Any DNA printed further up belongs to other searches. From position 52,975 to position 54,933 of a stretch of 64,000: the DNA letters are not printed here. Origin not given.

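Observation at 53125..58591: Five-gene thiamine-scavenging operon ending in a periplasmic amidohydrolase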

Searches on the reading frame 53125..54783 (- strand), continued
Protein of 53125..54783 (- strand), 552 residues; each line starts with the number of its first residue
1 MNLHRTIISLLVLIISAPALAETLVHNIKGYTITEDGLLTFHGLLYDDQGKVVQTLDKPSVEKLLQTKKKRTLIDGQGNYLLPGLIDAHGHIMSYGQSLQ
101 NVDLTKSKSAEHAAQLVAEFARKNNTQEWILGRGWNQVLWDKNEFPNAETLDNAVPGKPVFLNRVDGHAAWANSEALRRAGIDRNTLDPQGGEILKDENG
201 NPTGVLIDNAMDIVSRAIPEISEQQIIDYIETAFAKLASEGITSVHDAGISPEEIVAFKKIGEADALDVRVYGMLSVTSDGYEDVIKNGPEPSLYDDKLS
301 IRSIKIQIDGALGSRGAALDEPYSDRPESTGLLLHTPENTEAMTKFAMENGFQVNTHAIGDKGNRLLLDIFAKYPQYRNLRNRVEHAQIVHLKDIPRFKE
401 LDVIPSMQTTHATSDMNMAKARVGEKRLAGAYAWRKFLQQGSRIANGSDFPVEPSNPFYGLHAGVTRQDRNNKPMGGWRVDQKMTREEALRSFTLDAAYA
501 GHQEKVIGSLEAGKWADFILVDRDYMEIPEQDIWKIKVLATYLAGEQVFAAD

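Call 17: search_protein_families(library=ncbifam, proteins=[window:53125-54783:-], max_evalue=0.001)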
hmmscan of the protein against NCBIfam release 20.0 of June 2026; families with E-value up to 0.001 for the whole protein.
window:53125-54783:- (552 aa): 16 families
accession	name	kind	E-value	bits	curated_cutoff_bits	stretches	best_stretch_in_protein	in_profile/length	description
NF051886.1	XaaProDiPepCaul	equivalog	3.5e-12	46.1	500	1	458-525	311-377/398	Xaa-Pro dipeptidase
TIGR01224.1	hutI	equivalog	3.7e-10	39.2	298.15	1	482-529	312-360/377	imidazolonepropionase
NF006056.0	PRK08204.1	subfamily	8.2e-10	38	391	1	478-527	336-385/449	hypothetical protein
TIGR02967.1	guan_deamin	equivalog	2.8e-08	33.2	375.4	0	481-543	320-382/401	guanine deaminase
NF006549.0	PRK09045.1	equivalog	1.4e-07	30.5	540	1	484-527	341-384/444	TRZ/ATZ family hydrolase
NF006689.0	PRK09237.1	equivalog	2e-06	26.6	371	1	61-98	35-72/383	amidohydrolase/deacetylase family metallohydrolase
NF006679.0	PRK09228.1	subfamily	3e-06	26.3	351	0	482-542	346-406/433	guanine deaminase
NF011990.0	PRK15446.2-6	subfamily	3.4e-06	26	233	0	51-91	28-65/390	alpha-D-ribose 1-methylphosphonate 5-triphosphate diphosphatase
NF005211.0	PRK06687.1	equivalog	1.5e-05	24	703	0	483-522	333-372/419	TRZ/ATZ family protein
TIGR02318.1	phosphono_phnM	equivalog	1.6e-05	24.1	390.55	0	68-91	33-56/376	phosphonate metabolism protein PhnM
TIGR02033.1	D-hydantoinase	equivalog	8.7e-05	21.6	393.25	1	61-105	29-73/454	dihydropyrimidinase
NF006055.0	PRK08203.1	equivalog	9.9e-05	21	532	0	482-527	352-396/455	8-oxoguanine deaminase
NF009060.0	PRK12394.1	equivalog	0.00012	21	442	0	67-95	40-68/381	metallo-dependent hydrolase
NF002668.0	PRK02382.1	equivalog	0.00017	20.4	452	0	61-111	26-76/436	dihydroorotase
NF006688.0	PRK09236.1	equivalog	0.00059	18.7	535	0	61-108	32-79/444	dihydroorotase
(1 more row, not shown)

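Call 21: search_protein_families(library=pfam, proteins=[L020:11644-12435:+, L020:9132-9929:+, L020:7764-8966:-, L020:12439-13347:-, L020:13197-13763:-, L020:13760-14362:-, L041:11572-12144:+, L041:11846-12364:+, L041:9209-9862:-, L020:9273-9935:-], max_evalue=0.001)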
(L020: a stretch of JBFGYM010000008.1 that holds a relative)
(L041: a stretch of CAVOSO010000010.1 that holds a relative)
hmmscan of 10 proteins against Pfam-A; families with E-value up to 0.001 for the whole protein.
L020:11644-12435:+ (263 aa): 2 families
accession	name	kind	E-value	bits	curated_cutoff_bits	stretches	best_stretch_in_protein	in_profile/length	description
PF00753.33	Lactamase_B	-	1e-14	55.4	22.7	1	36-175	33-196/196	Metallo-beta-lactamase superfamily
PF16123.11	HAGH_C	-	2.5e-14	53.8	25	1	176-263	1-83/83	Hydroxyacylglutathione hydrolase C-terminus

L020:9132-9929:+ (265 aa): 0 families

L020:7764-8966:- (400 aa): 1 family
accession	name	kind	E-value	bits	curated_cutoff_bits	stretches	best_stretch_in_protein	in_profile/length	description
PF00375.23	SDF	-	4.2e-62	210.8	27.9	1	15-397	1-385/387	Sodium:dicarboxylate symporter family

L020:12439-13347:- (302 aa): 2 families
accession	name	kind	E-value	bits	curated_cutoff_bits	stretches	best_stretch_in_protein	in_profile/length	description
PF01636.29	APH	-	1.7e-22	80.8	23.2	1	69-271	2-232/239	Phosphotransferase enzyme family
PF01633.27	Choline_kinase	-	8.5e-13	48.7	29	1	69-248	1-202/300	Choline/ethanolamine kinase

L020:13197-13763:- (188 aa): 1 family
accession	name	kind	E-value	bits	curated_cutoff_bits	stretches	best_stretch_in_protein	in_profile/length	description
PF04973.17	NMN_transporter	-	1.9e-47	161.9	27.3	1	3-181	2-175/175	Nicotinamide mononucleotide transporter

L020:13760-14362:- (200 aa): 2 families
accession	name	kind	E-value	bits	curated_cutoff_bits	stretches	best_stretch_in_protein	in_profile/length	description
PF07615.16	Ykof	-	7.9e-06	26.7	21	1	122-175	3-56/81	YKOF-related Family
PF01910.22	Thiamine_BP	-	1.8e-05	25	24.9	1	123-193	1-74/92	Thiamine-binding protein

L041:11572-12144:+ (190 aa): 1 family
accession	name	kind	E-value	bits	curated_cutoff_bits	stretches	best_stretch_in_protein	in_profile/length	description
PF00753.33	Lactamase_B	-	3.1e-14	53.8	22.7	1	39-147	34-161/196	Metallo-beta-lactamase superfamily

L041:11846-12364:+ (172 aa): 1 family
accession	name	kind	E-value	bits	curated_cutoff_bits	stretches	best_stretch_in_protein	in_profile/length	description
PF16123.11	HAGH_C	-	1.3e-15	58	25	1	85-172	1-83/83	Hydroxyacylglutathione hydrolase C-terminus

L041:9209-9862:- (217 aa): 1 family
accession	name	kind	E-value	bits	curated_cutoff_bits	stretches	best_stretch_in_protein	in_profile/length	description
PF01557.24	FAA_hydrolase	-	5.5e-72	242.3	23.9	1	8-212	1-214/214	Fumarylacetoacetate (FAA) hydrolase C-terminal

L020:9273-9935:- (220 aa): 1 family
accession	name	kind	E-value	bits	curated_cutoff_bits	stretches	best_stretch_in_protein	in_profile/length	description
PF01557.24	FAA_hydrolase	-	9.1e-69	231.8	23.9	1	8-212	1-214/214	Fumarylacetoacetate (FAA) hydrolase C-terminal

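Call 22: find_encoding_contigs(protein=P0003, flank=8000, max_places=2)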
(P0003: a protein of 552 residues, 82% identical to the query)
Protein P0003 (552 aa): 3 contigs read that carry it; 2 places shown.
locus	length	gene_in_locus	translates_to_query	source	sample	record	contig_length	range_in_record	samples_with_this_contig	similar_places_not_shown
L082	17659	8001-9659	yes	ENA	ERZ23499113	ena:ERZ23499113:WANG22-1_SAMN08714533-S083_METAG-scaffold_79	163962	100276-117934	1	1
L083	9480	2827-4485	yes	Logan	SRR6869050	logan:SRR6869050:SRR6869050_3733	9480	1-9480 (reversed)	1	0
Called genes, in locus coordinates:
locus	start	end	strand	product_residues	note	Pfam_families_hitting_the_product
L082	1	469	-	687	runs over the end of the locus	PF13757:VIT_2, PF08487:VIT, PF00092:VWA, PF13519:VWA_2, PF13768:VWA_3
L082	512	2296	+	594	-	PF13646:HEAT_2, PF02985:HEAT (faint), PF00160:Pro_isomerase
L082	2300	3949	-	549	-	PF00501:AMP-binding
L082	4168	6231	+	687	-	PF07715:Plug, PF00593:TonB_dep_Rec_b-barrel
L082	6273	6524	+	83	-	-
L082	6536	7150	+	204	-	PF04973:NMN_transporter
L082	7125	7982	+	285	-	PF01633:Choline_kinase, PF01636:APH, PF02958:EcKL (weak)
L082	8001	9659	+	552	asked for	PF07969:Amidohydro_3, PF01979:Amidohydro_1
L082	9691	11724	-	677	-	PF00990:GGDEF, PF00563:EAL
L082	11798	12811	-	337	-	PF00762:Ferrochelatase, PF01903:CbiX (faint)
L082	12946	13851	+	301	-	PF00582:Usp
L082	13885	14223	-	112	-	PF11743:DUF3301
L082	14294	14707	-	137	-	PF02472:ExbD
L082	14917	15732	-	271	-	PF01149:Fapy_DNA_glyco, PF06831:H2TH, PF06827:zf-FPG_IleRS (weak)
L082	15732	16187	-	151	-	-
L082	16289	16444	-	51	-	PF00471:Ribosomal_L33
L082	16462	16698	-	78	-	PF00830:Ribosomal_L28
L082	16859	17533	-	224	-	PF20582:UPF0758_N, PF04002:RadC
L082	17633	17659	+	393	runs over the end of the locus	PF02441:Flavoprotein, PF04127:DFP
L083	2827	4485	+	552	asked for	PF07969:Amidohydro_3, PF01979:Amidohydro_1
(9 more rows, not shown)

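Call 23: find_encoding_contigs(protein=P0005, flank=8000, max_places=2)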
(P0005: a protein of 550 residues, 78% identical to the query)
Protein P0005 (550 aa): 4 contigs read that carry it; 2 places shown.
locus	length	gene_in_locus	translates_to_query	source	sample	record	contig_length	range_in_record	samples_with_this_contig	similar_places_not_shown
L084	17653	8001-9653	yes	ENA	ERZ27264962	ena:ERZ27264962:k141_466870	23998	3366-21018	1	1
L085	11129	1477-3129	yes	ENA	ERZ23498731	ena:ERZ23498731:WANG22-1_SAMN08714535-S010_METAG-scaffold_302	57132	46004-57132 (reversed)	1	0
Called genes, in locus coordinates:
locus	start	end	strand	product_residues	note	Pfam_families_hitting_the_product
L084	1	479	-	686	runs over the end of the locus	PF13757:VIT_2, PF08487:VIT, PF00092:VWA, PF13519:VWA_2, PF13768:VWA_3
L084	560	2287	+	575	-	PF02985:HEAT (faint), PF13513:HEAT_EZ (faint), PF13646:HEAT_2, PF00160:Pro_isomerase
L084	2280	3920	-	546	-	PF00501:AMP-binding, PF23562:AMP-binding_C_3 (weak)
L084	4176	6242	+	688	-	PF07715:Plug, PF00593:TonB_dep_Rec_b-barrel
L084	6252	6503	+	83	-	PF07615:Ykof (weak)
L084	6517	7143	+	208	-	PF04973:NMN_transporter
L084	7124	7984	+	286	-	PF01633:Choline_kinase, PF01636:APH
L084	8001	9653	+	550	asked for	PF07969:Amidohydro_3, PF01979:Amidohydro_1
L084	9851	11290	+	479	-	PF00474:SSF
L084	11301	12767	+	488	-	PF10017:Methyltransf_33 (weak)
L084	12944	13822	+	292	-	PF08238:Sel1 (weak)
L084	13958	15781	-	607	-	PF05960:DUF885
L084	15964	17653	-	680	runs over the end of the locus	PF00990:GGDEF, PF00563:EAL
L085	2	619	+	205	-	?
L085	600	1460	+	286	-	PF01633:Choline_kinase, PF01636:APH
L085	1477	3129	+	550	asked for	PF07969:Amidohydro_3, PF01979:Amidohydro_1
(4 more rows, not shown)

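Call 24: find_encoding_contigs(protein=P0013, flank=8000, max_places=2)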
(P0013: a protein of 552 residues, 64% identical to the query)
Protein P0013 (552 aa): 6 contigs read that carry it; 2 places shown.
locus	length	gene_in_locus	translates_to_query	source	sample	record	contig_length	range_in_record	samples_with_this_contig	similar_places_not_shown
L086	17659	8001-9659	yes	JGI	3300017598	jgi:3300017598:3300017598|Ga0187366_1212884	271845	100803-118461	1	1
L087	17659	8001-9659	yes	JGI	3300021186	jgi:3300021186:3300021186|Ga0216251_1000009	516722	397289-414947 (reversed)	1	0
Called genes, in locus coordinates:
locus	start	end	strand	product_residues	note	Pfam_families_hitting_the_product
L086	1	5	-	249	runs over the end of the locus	PF00027:cNMP_binding, PF13545:HTH_Crp_2, PF00325:Crp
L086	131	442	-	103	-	-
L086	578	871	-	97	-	-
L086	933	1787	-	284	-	PF00497:SBP_bac_3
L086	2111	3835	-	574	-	PF00501:AMP-binding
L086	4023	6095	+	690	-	PF07715:Plug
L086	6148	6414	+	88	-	-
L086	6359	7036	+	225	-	PF04973:NMN_transporter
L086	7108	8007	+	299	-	PF01633:Choline_kinase, PF01636:APH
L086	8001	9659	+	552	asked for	PF07969:Amidohydro_3, PF01979:Amidohydro_1 (weak)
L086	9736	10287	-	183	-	PF05960:DUF885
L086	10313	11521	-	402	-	PF05960:DUF885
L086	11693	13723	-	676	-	PF00990:GGDEF, PF00563:EAL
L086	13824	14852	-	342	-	PF00762:Ferrochelatase, PF01903:CbiX (faint)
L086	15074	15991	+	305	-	PF00582:Usp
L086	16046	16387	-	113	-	PF11743:DUF3301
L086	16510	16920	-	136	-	PF02472:ExbD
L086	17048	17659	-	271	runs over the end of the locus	PF01149:Fapy_DNA_glyco, PF06831:H2TH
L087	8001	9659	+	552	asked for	PF07969:Amidohydro_3, PF01979:Amidohydro_1 (weak)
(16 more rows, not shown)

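Call 26: find_encoding_contigs(protein=P0021, flank=8000, max_places=1)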
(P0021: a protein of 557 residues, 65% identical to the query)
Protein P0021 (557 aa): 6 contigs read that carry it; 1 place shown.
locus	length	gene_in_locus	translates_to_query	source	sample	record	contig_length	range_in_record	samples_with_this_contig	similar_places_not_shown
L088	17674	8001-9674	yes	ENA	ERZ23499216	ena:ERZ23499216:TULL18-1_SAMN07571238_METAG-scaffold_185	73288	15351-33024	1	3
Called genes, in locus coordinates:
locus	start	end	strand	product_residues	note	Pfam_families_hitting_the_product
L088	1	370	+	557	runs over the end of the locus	PF13646:HEAT_2 (faint), PF02985:HEAT (faint), PF13513:HEAT_EZ (faint), PF00160:Pro_isomerase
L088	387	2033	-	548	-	PF00501:AMP-binding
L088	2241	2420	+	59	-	-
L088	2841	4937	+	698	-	PF07715:Plug, PF00593:TonB_dep_Rec_b-barrel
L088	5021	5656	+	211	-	PF04973:NMN_transporter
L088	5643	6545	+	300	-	PF01633:Choline_kinase, PF01636:APH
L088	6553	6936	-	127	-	PF00072:Response_reg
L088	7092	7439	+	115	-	-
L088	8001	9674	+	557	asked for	PF07969:Amidohydro_3, PF01979:Amidohydro_1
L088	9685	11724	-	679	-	PF00990:GGDEF, PF00563:EAL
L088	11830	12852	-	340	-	PF00762:Ferrochelatase, PF01903:CbiX (faint)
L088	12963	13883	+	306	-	PF00582:Usp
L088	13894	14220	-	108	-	PF11743:DUF3301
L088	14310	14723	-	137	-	PF02472:ExbD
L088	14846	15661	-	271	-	PF01149:Fapy_DNA_glyco, PF06831:H2TH, PF06827:zf-FPG_IleRS (weak)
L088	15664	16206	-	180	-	-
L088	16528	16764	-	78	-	PF00830:Ribosomal_L28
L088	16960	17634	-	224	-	PF20582:UPF0758_N, PF04002:RadC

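Call 27: find_encoding_contigs(protein=P0030, flank=8000, max_places=1)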
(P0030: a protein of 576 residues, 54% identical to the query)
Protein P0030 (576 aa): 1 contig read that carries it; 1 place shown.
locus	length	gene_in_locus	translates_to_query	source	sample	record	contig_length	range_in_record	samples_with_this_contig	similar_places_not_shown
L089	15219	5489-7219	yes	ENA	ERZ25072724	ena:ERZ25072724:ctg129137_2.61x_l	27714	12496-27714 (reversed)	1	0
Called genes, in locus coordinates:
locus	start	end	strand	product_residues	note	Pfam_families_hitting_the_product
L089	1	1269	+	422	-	?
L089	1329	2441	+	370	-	PF02562:PhoH, PF13245:AAA_19, PF13604:AAA_30 (weak)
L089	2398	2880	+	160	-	PF02130:YbeY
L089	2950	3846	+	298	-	PF21917:NMB0537_N (weak), PF00571:CBS, PF03471:CorC_HlyC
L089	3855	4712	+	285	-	PF20154:LNT_N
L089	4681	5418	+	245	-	PF00795:CN_hydrolase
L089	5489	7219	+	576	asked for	PF07969:Amidohydro_3, PF01979:Amidohydro_1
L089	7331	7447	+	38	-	-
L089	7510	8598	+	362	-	PF00777:Glyco_transf_29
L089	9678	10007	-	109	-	-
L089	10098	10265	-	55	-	-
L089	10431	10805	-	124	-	-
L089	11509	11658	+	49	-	-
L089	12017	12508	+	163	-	-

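Call 35: list_cluster_members(proteins=[P0001, P0011, P0021])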
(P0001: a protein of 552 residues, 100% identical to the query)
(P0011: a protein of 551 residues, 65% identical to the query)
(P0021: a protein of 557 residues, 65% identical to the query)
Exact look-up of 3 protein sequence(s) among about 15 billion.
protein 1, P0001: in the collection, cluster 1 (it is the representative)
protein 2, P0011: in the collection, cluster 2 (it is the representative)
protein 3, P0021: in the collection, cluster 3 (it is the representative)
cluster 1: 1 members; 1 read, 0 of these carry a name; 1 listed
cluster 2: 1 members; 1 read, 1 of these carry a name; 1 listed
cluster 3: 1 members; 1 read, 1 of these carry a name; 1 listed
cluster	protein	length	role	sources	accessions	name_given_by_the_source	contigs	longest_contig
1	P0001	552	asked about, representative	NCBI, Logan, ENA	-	-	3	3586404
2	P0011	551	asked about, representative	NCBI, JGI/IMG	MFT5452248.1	MAG: putative amidohydrolase YtcJ [Enterobacterales bacterium] | predicted amidohydrolase YtcJ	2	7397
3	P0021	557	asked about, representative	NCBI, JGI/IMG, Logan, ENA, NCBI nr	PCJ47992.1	MAG: amidohydrolase [Gammaproteobacteria bacterium]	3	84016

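Call 51: find_encoding_contigs(protein=P0009, flank=7000, max_places=1)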
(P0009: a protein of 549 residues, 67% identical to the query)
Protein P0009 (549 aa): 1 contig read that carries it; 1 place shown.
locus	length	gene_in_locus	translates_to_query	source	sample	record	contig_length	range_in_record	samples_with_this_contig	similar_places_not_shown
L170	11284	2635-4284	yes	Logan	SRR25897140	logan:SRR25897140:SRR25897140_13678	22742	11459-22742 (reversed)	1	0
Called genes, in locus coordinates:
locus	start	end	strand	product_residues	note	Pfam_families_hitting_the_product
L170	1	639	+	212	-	?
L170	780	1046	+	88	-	-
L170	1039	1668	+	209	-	PF04973:NMN_transporter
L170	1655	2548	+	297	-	PF01633:Choline_kinase, PF01636:APH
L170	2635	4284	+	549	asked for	PF07969:Amidohydro_3, PF01979:Amidohydro_1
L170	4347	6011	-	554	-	PF00990:GGDEF, PF00563:EAL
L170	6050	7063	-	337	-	PF00762:Ferrochelatase, PF01903:CbiX (faint)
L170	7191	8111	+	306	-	PF00582:Usp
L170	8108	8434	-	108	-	PF11743:DUF3301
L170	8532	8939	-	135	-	PF02472:ExbD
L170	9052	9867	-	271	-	PF01149:Fapy_DNA_glyco, PF06831:H2TH, PF06827:zf-FPG_IleRS (weak)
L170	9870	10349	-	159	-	-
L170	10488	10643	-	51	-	PF00471:Ribosomal_L33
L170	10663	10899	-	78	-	PF00830:Ribosomal_L28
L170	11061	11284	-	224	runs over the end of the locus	PF20582:UPF0758_N, PF04002:RadC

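Call 52: find_encoding_contigs(protein=P0010, flank=7000, max_places=1)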
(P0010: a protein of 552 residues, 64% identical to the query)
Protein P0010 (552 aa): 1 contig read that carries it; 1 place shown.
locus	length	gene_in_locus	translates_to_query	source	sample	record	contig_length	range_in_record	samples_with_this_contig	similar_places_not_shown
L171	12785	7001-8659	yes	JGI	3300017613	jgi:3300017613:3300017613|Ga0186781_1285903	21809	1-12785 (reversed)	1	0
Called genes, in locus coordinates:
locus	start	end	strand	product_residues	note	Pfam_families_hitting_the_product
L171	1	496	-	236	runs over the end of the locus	PF00027:cNMP_binding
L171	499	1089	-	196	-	PF13442:Cytochrome_CBB3 (weak), PF00034:Cytochrom_C (weak)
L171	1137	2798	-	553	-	PF00501:AMP-binding, PF23562:AMP-binding_C_3 (weak)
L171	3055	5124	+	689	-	PF07715:Plug, PF00593:TonB_dep_Rec_b-barrel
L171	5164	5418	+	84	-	-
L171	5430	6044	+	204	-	PF04973:NMN_transporter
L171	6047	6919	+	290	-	PF01633:Choline_kinase, PF01636:APH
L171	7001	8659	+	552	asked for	PF07969:Amidohydro_3, PF01979:Amidohydro_1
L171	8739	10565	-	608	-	PF05960:DUF885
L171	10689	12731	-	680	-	PF00990:GGDEF, PF00563:EAL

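Call 53: find_encoding_contigs(protein=P0023, flank=7000, max_places=1)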
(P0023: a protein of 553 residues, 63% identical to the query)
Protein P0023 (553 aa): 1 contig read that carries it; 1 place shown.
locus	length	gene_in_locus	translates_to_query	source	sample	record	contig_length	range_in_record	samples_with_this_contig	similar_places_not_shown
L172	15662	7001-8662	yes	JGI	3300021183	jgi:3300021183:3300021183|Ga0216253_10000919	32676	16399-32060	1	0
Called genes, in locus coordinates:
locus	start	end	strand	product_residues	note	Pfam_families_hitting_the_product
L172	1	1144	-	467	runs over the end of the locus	PF00474:SSF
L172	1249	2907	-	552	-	PF00501:AMP-binding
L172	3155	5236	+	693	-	PF07715:Plug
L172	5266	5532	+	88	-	-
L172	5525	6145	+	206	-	PF04973:NMN_transporter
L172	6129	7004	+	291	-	PF01633:Choline_kinase, PF01636:APH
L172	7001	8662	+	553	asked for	PF07969:Amidohydro_3, PF01979:Amidohydro_1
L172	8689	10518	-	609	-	PF05960:DUF885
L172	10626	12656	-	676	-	PF00990:GGDEF, PF00563:EAL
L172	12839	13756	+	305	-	PF00582:Usp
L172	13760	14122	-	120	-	PF11743:DUF3301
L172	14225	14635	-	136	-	PF02472:ExbD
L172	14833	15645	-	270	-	PF00873:ACR_tran, PF03176:MMPL (weak)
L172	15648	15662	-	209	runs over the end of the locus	?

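Call 68: search_protein_families(library=pfam, proteins=[L088:7092-7439:+, L088:6553-6936:-], max_evalue=0.01)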
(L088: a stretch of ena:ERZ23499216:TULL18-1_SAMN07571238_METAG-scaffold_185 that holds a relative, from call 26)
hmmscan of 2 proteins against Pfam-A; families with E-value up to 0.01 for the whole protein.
L088:7092-7439:+ (115 aa): 0 families

L088:6553-6936:- (127 aa): 1 family
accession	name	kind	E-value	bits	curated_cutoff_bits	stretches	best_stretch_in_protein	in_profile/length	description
PF00072.30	Response_reg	-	3.9e-22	79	30.2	1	10-120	2-110/111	Response regulator receiver domain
